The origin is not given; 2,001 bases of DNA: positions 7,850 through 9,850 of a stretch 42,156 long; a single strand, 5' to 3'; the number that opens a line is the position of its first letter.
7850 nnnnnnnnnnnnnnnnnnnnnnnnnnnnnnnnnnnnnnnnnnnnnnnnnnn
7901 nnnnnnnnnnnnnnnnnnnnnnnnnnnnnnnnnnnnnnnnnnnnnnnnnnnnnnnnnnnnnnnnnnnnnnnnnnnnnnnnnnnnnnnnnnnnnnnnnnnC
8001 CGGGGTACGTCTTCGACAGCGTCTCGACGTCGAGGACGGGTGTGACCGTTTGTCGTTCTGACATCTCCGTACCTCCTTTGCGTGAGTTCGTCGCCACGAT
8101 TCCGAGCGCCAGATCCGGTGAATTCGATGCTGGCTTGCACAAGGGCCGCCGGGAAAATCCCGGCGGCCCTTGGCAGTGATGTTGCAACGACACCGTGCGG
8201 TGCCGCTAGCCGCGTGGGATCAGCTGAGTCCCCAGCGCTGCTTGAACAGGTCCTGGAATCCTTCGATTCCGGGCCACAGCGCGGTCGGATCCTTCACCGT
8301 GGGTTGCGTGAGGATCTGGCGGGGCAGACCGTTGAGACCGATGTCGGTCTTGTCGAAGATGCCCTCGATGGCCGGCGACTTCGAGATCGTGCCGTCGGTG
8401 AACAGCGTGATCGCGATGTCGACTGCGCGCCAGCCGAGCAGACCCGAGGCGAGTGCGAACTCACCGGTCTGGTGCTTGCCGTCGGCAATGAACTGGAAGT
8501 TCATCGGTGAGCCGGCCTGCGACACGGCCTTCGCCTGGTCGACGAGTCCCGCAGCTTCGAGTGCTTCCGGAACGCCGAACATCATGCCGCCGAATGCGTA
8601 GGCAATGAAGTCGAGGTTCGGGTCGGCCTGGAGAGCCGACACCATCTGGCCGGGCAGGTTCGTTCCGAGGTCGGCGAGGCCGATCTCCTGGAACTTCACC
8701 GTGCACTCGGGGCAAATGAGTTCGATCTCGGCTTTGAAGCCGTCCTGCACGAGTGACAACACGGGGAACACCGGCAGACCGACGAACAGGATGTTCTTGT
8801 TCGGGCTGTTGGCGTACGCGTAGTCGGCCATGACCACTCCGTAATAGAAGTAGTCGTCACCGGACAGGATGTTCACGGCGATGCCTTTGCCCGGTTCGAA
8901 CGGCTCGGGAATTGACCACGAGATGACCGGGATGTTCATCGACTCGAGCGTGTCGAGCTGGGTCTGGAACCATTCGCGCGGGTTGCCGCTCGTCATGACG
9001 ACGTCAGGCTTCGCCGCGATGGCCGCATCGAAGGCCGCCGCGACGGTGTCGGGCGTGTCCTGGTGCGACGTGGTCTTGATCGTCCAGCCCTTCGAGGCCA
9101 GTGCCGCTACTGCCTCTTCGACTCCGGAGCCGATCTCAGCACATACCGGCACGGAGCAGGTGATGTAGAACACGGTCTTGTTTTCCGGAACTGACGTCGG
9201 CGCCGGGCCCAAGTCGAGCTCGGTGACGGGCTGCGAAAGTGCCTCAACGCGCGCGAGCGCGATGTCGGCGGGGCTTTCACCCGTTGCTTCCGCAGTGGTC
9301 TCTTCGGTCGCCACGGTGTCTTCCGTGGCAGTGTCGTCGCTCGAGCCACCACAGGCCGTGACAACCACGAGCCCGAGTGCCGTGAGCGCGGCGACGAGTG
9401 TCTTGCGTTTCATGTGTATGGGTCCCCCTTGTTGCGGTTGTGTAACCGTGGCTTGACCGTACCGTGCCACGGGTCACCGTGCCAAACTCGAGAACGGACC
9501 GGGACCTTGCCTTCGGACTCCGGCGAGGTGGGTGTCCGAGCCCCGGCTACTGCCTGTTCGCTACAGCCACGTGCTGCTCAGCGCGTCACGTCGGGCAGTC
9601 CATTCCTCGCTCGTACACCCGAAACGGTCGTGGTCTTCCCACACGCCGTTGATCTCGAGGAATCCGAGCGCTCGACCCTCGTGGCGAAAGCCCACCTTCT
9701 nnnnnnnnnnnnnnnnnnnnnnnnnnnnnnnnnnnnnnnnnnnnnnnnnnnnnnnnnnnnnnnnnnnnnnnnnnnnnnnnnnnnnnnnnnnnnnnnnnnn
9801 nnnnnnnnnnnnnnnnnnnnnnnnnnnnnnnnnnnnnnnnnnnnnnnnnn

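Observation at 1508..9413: A CUT2-type ABC importer and a form-II CoxLSM-like molybdenum hydroxylase are joined in one translationally coupled six-gene operon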

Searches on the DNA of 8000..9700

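Call 67: search_rna_families(source=window, start=8000, end=9700, threshold=evalue, max_evalue=1)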
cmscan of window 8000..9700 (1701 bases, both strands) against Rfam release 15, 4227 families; matches with E-value up to 1: 5.
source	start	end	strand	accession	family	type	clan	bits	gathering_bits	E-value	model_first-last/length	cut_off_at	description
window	8139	8207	-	RF02985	ftsZ-DE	Gene; sRNA;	-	24.9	72.2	0.046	1-69/69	no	ftsZ-DE RNA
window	8139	8251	-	RF02552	RcsR1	Gene; sRNA;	-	22.7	60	0.075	1-96/96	no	RcsR1 sRNA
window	8094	8171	+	RF01670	P17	Gene; sRNA;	-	21.4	45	0.011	1-282/282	no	Pseudomonas sRNA P17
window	8071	8173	+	RF02552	RcsR1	Gene; sRNA;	-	20.2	60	0.32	1-96/96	no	RcsR1 sRNA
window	9022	9052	-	RF01333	CRISPR-DR20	Gene; CRISPR;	-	19.9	42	0.54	1-36/36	no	CRISPR RNA direct repeat element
